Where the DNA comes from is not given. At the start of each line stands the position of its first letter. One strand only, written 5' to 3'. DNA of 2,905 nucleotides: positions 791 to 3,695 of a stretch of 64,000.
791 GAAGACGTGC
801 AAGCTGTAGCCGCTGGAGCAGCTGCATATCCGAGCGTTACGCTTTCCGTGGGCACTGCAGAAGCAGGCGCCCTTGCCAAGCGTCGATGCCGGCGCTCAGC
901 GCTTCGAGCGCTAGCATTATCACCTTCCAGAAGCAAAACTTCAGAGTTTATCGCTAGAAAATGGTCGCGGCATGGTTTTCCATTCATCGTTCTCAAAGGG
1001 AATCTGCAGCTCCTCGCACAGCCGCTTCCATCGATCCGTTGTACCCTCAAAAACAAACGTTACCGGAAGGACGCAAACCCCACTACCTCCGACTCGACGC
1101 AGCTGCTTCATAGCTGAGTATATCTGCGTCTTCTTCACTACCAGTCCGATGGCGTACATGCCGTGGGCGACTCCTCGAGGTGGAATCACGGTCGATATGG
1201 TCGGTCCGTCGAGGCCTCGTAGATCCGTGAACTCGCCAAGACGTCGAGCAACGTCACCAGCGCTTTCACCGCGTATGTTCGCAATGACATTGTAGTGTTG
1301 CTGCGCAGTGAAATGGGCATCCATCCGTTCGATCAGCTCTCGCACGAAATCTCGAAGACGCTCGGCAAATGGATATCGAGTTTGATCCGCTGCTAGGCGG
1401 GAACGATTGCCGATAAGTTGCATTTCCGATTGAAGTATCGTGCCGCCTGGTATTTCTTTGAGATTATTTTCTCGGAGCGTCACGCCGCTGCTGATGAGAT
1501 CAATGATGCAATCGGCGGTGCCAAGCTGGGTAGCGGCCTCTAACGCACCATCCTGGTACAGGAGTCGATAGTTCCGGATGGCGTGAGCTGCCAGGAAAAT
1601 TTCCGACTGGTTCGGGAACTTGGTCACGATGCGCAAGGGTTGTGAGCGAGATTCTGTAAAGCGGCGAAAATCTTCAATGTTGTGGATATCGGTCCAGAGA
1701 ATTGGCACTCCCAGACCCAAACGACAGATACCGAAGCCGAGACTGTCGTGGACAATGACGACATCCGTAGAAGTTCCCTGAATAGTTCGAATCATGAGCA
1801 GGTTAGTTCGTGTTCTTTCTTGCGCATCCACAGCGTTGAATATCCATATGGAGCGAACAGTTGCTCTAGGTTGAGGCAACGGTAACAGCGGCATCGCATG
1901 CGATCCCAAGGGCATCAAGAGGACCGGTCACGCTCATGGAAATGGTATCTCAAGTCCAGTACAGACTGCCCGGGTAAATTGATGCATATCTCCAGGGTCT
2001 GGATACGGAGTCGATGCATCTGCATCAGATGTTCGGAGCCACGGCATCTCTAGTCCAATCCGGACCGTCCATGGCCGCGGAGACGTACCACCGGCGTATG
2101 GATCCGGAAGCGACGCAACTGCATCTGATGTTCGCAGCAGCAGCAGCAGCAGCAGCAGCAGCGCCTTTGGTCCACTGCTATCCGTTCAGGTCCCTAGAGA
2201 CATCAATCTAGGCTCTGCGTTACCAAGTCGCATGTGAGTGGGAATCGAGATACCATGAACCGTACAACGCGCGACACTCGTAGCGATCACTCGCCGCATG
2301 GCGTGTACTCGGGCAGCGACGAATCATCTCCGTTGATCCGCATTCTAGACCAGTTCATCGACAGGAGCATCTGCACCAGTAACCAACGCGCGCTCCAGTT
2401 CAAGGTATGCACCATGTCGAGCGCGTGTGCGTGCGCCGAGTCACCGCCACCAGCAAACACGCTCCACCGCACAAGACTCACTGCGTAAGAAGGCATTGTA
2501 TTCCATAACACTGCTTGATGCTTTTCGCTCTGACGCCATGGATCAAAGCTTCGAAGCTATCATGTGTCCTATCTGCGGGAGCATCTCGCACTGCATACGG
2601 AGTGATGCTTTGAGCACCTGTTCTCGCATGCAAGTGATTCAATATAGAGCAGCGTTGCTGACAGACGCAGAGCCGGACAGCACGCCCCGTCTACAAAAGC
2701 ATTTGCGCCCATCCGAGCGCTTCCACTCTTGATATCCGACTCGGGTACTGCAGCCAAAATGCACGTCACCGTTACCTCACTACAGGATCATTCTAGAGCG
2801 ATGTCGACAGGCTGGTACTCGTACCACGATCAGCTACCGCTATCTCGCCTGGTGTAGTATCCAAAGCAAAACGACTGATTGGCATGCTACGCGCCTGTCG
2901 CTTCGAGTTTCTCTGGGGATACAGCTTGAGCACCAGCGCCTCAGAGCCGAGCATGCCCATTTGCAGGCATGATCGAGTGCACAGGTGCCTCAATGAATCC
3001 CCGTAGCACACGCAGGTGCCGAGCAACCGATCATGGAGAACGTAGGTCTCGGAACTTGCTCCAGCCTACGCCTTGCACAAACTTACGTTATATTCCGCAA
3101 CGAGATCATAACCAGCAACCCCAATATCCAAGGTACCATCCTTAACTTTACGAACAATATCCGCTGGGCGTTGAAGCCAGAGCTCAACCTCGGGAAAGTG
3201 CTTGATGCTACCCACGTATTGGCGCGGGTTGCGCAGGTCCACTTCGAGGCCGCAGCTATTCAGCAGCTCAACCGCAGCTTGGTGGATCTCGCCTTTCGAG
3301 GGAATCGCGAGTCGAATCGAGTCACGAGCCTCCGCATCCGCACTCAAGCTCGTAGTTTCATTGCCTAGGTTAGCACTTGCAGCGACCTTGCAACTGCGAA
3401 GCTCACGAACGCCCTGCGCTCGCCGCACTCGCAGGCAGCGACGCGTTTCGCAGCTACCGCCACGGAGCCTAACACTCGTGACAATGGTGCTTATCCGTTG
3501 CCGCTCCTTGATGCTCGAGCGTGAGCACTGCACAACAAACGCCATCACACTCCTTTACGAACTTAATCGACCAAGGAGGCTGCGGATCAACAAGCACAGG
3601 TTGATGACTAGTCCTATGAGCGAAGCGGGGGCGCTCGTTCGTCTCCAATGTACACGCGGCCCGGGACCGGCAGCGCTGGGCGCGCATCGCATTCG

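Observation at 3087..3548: N-termini starting M(M)AF on three independent proteins: candidate Phe-motif plastid transit peptides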

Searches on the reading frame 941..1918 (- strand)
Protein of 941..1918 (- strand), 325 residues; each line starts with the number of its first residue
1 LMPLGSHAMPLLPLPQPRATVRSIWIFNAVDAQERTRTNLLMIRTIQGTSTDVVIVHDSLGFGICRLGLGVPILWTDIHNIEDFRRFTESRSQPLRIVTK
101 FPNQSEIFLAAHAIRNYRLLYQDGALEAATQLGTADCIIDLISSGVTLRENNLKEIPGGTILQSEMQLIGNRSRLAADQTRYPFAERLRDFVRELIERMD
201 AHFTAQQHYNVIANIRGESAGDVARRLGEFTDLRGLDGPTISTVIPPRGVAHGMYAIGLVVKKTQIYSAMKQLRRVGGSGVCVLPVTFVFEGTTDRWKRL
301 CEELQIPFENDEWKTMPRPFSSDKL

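Call 6: search_protein_families(library=pfam, proteins=[window:941-1918:-], max_evalue=0.01)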
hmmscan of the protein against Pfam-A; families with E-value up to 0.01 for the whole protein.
window:941-1918:- (325 aa): 2 families
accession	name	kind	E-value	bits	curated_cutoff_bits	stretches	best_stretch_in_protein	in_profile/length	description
PF01634.23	HisG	-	1.4e-24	87.3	25.5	1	53-180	31-147/158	ATP phosphoribosyltransferase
PF08029.16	HisG_C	-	3.3e-09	37.2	23.5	1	205-286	1-71/73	HisG, C-terminal domain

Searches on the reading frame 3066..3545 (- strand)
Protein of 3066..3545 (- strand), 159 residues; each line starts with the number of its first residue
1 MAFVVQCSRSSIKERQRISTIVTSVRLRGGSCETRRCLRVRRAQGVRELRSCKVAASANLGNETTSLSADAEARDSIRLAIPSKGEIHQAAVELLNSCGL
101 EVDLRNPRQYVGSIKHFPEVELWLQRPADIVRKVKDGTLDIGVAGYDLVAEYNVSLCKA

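Call 6: search_protein_families(library=pfam, proteins=[window:3066-3545:-], max_evalue=0.01)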
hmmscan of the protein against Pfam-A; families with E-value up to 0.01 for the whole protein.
window:3066-3545:- (159 aa): 1 family
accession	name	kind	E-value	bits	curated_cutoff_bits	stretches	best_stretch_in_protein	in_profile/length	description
PF01634.23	HisG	-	8.5e-05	23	25.5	1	126-152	1-27/158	ATP phosphoribosyltransferase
